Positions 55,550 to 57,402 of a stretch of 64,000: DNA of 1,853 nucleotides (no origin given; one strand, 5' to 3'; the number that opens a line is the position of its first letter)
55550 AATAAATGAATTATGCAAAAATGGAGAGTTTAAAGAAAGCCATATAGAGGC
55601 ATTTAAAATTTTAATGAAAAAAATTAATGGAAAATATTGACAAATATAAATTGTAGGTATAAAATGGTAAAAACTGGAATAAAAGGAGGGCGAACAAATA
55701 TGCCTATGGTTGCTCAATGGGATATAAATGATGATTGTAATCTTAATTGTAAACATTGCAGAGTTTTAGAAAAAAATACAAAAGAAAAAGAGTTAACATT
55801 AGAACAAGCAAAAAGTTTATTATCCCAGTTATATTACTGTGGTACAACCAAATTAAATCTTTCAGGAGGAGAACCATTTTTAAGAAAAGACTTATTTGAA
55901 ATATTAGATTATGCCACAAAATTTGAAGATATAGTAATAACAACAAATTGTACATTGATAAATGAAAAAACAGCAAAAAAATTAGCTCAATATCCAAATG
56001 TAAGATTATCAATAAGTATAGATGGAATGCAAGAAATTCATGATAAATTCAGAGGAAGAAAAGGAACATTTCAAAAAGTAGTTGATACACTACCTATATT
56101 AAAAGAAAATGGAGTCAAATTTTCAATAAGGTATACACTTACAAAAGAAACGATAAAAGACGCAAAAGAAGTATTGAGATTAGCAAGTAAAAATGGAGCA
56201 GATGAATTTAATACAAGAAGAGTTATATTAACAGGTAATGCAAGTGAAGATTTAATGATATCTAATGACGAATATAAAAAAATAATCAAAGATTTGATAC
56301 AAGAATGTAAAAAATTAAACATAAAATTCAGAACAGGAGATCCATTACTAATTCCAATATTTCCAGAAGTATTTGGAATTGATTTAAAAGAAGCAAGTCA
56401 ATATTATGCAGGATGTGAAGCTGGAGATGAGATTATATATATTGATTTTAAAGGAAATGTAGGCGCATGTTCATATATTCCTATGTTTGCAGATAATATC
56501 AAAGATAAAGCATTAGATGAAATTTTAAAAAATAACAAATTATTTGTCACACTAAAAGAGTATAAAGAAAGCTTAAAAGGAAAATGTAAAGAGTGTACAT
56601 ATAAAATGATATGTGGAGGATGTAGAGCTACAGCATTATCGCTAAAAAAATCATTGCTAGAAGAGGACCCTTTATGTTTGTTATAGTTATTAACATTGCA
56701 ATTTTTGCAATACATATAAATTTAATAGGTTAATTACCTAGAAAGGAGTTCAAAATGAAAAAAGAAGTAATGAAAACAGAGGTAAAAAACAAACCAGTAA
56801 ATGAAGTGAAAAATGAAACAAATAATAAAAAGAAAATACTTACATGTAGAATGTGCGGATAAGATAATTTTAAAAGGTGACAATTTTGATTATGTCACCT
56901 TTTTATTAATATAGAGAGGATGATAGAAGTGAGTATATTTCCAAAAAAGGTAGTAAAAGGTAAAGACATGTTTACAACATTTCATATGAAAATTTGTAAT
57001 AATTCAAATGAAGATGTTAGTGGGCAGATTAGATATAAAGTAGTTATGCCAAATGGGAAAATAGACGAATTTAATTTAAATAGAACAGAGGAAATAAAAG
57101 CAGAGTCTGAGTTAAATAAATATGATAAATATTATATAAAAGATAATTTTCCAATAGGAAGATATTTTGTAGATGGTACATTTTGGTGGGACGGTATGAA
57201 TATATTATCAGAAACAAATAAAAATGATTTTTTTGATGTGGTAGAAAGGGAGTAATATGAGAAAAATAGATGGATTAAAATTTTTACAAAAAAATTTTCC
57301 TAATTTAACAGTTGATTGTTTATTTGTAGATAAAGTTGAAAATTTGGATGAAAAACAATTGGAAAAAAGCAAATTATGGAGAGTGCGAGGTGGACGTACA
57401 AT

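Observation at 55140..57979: Radical SAM/SPASM enzyme followed by an untracked 35-aa Lys-rich peptide ending CRMCG: candidate RiPP cassette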

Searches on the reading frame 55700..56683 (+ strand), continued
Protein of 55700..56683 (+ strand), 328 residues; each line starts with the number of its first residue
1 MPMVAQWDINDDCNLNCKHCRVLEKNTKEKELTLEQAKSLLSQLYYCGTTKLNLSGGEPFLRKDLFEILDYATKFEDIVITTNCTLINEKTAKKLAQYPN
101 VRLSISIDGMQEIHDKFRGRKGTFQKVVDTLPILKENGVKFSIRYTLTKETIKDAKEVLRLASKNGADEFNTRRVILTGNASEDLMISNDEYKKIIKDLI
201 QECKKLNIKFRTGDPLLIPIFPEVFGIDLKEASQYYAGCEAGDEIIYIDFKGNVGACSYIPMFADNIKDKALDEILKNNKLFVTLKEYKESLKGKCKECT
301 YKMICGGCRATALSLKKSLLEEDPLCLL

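Call 60: search_protein_families(library=pfam, proteins=[L020:7998-9020:+, L020:11102-12064:+, L019:4430-5509:+, L019:6898-7878:+, L020:9028-10026:+], max_evalue=1)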
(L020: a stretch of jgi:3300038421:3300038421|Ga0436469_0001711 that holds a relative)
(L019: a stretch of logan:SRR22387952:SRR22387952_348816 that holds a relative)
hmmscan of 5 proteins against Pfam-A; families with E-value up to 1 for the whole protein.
L020:7998-9020:+ (341 aa): 1 family
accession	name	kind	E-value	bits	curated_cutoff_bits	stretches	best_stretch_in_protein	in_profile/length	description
PF03333.19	PapB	-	0.15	12.6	29.4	1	49-90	46-87/91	Adhesin biosynthesis transcription regulatory protein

L020:11102-12064:+ (321 aa): 0 families

L019:4430-5509:+ (360 aa): 3 families
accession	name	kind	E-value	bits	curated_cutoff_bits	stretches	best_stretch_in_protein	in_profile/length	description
PF01628.27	HrcA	-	0.12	12.7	22.2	1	115-221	53-151/215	HrcA protein C terminal domain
PF12774.13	AAA_6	-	0.13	11.6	25.2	1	128-222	208-301/327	Hydrolytic ATP binding site of dynein motor region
PF16872.10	putAbiC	-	0.27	12.2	22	0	192-224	37-69/80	Putative phage abortive infection protein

L019:6898-7878:+ (327 aa): 0 families

L020:9028-10026:+ (333 aa): 1 family
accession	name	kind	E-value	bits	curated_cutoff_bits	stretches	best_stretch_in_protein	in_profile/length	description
PF00850.24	Hist_deacetyl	-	7.3e-63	213.1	27.9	1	21-289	6-296/298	Histone deacetylase domain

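Call 66: find_encoding_contigs(protein=P0242, flank=5000, max_places=2)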
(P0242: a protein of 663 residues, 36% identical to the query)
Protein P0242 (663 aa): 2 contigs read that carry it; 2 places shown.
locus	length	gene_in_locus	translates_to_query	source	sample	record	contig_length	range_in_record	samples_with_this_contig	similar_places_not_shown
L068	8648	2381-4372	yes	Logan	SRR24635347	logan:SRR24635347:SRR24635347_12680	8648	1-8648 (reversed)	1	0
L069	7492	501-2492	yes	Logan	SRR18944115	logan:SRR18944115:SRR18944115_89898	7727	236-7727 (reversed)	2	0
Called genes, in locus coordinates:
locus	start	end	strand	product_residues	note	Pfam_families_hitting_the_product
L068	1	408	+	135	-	?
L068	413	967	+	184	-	PF01725:Ham1p_like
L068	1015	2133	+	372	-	PF00933:Glyco_hydro_3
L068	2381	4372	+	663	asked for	PF04055:Radical_SAM, PF13353:Fer4_12, PF13186:SPASM, PF04055:Radical_SAM, PF13353:Fer4_12, PF13186:SPASM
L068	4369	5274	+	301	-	PF04909:Amidohydro_2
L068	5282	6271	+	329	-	PF04055:Radical_SAM, PF13186:SPASM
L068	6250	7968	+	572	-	PF13424:TPR_12 (faint), PF07719:TPR_2 (faint)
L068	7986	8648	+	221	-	?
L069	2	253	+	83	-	?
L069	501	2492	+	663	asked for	PF04055:Radical_SAM, PF13353:Fer4_12, PF13186:SPASM, PF04055:Radical_SAM, PF13353:Fer4_12, PF13186:SPASM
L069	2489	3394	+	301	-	PF04909:Amidohydro_2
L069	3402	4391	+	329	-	PF04055:Radical_SAM, PF13186:SPASM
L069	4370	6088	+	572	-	PF13424:TPR_12 (faint), PF07719:TPR_2 (faint)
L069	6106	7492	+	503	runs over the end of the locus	PF01406:tRNA-synt_1e, PF09334:tRNA-synt_1g (faint), PF23493:CysS_C (weak)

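Call 67: find_encoding_contigs(protein=P0249, flank=5000, max_places=2)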
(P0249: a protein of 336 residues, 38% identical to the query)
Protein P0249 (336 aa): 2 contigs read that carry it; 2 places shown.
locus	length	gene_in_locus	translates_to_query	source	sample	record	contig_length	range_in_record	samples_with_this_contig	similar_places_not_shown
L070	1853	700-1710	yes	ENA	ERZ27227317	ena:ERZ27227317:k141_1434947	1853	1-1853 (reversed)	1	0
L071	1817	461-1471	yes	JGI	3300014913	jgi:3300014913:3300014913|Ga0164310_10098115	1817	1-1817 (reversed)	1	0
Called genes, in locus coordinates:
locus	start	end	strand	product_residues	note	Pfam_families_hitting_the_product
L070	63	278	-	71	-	-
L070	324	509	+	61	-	-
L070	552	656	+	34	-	-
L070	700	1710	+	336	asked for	PF04055:Radical_SAM, PF13353:Fer4_12 (weak), PF13186:SPASM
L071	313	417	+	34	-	-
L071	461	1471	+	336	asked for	PF04055:Radical_SAM, PF13353:Fer4_12 (weak), PF13186:SPASM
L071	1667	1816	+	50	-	?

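Call 75: search_protein_families(library=padloc, proteins=[window:55700-56683:+], max_evalue=0.01)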
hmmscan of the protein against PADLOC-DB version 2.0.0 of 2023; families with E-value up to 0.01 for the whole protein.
window:55700-56683:+ (328 aa): 3 families
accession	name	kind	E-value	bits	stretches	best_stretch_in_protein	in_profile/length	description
PDLC02903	pVip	-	1.7e-21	74.9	1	5-199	2-193/257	Viperins not associated with kinases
PDLC02904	pVip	-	7.1e-21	72.9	1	2-148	2-150/262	Viperins associated with kinases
PDLC02905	pVip-kinase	-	7.6e-05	20.1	1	8-119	187-303/474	Viperin-kinase fusion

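Call 85: find_encoding_contigs(protein=P0251, flank=4000, max_places=2)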
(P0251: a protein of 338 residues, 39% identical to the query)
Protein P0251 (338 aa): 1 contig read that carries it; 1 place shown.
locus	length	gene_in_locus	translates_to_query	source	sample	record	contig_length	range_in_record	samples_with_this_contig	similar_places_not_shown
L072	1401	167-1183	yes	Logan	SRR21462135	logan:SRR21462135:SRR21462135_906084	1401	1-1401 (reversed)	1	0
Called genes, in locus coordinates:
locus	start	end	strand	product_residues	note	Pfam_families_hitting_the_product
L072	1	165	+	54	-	?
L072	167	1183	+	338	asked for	PF13353:Fer4_12 (faint), PF04055:Radical_SAM, PF13186:SPASM (weak)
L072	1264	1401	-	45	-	?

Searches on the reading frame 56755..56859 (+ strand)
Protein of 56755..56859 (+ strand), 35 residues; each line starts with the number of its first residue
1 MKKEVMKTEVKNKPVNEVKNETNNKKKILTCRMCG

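Call 3: search_protein_families(library=ncbifam, proteins=[window:56755-56859:+], max_evalue=0.01)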
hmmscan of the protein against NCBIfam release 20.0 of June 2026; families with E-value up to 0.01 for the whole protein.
window:56755-56859:+ (35 aa): 0 families

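Call 4: search_protein_families(library=pfam, proteins=[window:56755-56859:+], max_evalue=0.01)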
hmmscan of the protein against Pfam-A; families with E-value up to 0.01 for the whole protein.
window:56755-56859:+ (35 aa): 0 families

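Call 69: list_cluster_members(proteins=[window:56755-56859:+, P0003, P0128, P0391, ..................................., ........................])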
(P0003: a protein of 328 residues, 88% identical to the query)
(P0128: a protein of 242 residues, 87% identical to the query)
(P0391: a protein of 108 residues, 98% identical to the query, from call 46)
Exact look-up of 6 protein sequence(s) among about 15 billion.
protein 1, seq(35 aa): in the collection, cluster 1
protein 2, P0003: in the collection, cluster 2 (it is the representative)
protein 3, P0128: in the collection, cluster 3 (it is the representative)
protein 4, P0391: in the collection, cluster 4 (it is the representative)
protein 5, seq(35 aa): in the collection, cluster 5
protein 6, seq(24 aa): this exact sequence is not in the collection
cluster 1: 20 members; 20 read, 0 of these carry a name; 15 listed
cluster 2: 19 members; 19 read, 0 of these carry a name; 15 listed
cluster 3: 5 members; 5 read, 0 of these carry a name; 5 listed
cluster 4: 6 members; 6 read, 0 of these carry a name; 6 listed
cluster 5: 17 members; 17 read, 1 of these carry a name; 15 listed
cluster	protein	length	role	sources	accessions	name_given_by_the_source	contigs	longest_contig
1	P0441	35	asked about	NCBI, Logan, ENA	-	-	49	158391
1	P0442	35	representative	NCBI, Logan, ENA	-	-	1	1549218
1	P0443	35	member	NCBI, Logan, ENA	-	-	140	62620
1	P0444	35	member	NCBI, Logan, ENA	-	-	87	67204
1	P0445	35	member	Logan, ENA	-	-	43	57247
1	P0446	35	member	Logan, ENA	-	-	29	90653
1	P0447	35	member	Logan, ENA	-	-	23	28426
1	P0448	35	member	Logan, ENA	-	-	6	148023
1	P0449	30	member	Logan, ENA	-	-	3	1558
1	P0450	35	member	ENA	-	-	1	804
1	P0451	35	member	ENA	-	-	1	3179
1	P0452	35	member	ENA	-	-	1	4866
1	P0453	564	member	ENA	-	-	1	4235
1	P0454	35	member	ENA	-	-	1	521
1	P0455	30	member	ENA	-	-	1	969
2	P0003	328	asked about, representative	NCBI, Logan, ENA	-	-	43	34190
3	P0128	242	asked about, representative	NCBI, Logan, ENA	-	-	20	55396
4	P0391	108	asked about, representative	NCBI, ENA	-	-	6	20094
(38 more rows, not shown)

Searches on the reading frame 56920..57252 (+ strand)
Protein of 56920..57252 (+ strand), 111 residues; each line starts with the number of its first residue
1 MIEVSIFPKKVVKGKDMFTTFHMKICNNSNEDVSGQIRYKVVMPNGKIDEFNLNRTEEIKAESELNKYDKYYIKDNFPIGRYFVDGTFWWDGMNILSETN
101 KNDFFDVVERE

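Call 3: search_protein_families(library=ncbifam, proteins=[window:56920-57252:+], max_evalue=0.01)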
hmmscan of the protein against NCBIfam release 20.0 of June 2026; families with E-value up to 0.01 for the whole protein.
window:56920-57252:+ (111 aa): 0 families

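Call 4: search_protein_families(library=pfam, proteins=[window:56920-57252:+], max_evalue=0.01)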
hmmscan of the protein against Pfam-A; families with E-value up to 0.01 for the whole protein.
window:56920-57252:+ (111 aa): 0 families

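Call 46: find_homologous_proteins(query=window:56920-57252:+, max_evalue=0.01)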
Query window:56920-57252:+ (111 aa): 50 proteins with E <= 0.01 among 52 candidates.
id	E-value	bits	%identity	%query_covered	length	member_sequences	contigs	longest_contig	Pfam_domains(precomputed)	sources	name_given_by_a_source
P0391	1.3e-66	240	98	97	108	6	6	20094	-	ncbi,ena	-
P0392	8.9e-60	218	85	97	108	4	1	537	-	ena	-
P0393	1.3e-56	207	82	97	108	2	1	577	-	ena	-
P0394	4.3e-56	206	81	97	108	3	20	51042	-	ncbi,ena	-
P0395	9.8e-56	205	81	97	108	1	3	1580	-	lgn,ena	-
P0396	1.6e-55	204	83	97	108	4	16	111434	-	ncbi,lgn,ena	-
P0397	8.8e-55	202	78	97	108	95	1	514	-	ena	-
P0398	1.5e-54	201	78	97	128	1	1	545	-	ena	-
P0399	6.2e-54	199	77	97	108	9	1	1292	-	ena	-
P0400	1.0e-53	198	77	97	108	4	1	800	-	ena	-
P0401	1.2e-53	198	77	99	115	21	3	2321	-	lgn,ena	-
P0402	1.7e-53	197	77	97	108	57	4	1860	-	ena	-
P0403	1.9e-53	197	80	95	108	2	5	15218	-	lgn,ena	-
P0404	7.1e-53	195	74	97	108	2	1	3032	-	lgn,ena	-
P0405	3.1e-52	193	76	97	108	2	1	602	-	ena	-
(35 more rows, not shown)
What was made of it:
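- Checked: Two downstream ORFs: the first more likely starts at the GTG at 56929 (108 aa, as in all homologues; call 46) than at 56920.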

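Call 55: predict_structure(alignment_id=A3)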
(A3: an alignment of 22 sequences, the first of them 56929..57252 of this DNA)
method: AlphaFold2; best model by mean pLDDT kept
length: 108 residues; sequences in the alignment: 22
mean_pLDDT: 91.3   pTM: 0.80
mean pLDDT of the five models: 91.3, 90.9, 90.2, 89.5, 83.5
residues with pLDDT >= 90: 81; 70-90: 27; 50-70: 0; < 50: 0
segments of 3 or more residues with pLDDT < 50: none
pLDDT, mean of each block of 10 residues (from residue 1): 93 92 92 95 92 93 93 91 91 81 90
secondary structure, 60 per line:
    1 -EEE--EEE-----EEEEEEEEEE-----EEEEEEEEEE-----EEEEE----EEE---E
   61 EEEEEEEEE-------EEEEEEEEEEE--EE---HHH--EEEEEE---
elements in order: E2-4 E7-9 E15-24 E30-39 E45-49 E54-56 E60-69 E77-87 E100-105

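Call 57: fold_search(model_id=the predicted structure, library=pdb)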
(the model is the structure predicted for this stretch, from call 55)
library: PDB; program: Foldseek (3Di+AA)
matches with E <= 10: 1661; with E <= 0.001: 12
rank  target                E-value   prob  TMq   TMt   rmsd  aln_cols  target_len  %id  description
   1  5vi0_A                9.4e-05  1.00  0.72  0.24   2.6       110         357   14  Pseudomonas fluorescens alkylpurine DNA glycosylase AlkC bound to DNA containing an abasic site analog (released 2017-10-25)
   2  5vi0_B                9.9e-05  1.00  0.71  0.24   2.7       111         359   14  Pseudomonas fluorescens alkylpurine DNA glycosylase AlkC bound to DNA containing an abasic site analog (released 2017-10-25)
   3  5vhv_A                1.1e-04  1.00  0.72  0.24   2.5       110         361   14  Pseudomonas fluorescens alkylpurine DNA glycosylase AlkC bound to DNA containing an oxocarbenium-intermediate analog (released 2017-10-25)
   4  4kkq_A                1.4e-04  1.00  0.67  0.36   3.3       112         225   17  Crystal structure of Vibrio cholerae RbmA (crystal form 1) (released 2013-05-22)
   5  4kkq_B                1.6e-04  1.00  0.67  0.35   3.4       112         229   17  Crystal structure of Vibrio cholerae RbmA (crystal form 1) (released 2013-05-22)
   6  4kkp_B                3.3e-04  1.00  0.67  0.35   3.3       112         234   17  Crystal structure of Vibrio cholerae RbmA (crystal form 2) (released 2013-05-22)
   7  4kkr_A                3.9e-04  1.00  0.66  0.36   3.4       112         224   16  Crystal structure of Vibrio cholerae RbmA (crystal form 3) (released 2013-05-22)
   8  5g50_B                3.9e-04  1.00  0.66  0.35   3.4       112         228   17  Vibrio cholerae scaffolding protein RbmA in complex with magnesium. (released 2017-11-29)
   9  8q2h                  4.8e-04  1.00  0.61  0.06   4.1        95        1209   14  beta-galactosidase from Bacillus circulans (released 2024-10-16)
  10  4be5_A                4.8e-04  1.00  0.66  0.36   3.4       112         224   17  V. cholera biofilm scaffolding protein RbmA (released 2013-12-18)
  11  4be6_A                5.6e-04  1.00  0.60  0.32   5.8       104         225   14  V. cholera biofilm scaffolding protein RbmA (released 2013-12-18)
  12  4kkp_A                6.6e-04  1.00  0.66  0.35   3.4       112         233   17  Crystal structure of Vibrio cholerae RbmA (crystal form 2) (released 2013-05-22)
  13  5kwy_D                1.4e-03  1.00  0.58  0.49   5.3       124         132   14  Structure of human NPC1 middle lumenal domain bound to NPC2 (released 2016-08-24)
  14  9bey                  1.9e-03  1.00  0.58  0.09   4.5        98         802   19  Structure of a lambda-carrageenan active GH2 A in complex with inhibitor (released 2025-08-27)
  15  4cuc_A                2.0e-03  1.00  0.58  0.09   4.9        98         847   14  Unravelling the multiple functions of the architecturally intricate Streptococcus pneumoniae beta-galactosidase, BgaA. (released 2014-08-20)
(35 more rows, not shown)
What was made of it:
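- On RiPP (radical SAM-modified peptide) cassette: The 108-aa partner is an Ig-like beta-sandwich (call 57).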

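Call 60: search_protein_families(library=pfam, proteins=[window:56929-57252:+], max_evalue=1)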
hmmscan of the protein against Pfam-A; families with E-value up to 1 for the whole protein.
window:56929-57252:+ (108 aa): 0 families

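Call 75: search_protein_families(library=padloc, proteins=[window:56929-57252:+], max_evalue=0.01)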
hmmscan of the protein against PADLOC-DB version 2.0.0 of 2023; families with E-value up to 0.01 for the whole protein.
window:56929-57252:+ (108 aa): 0 families
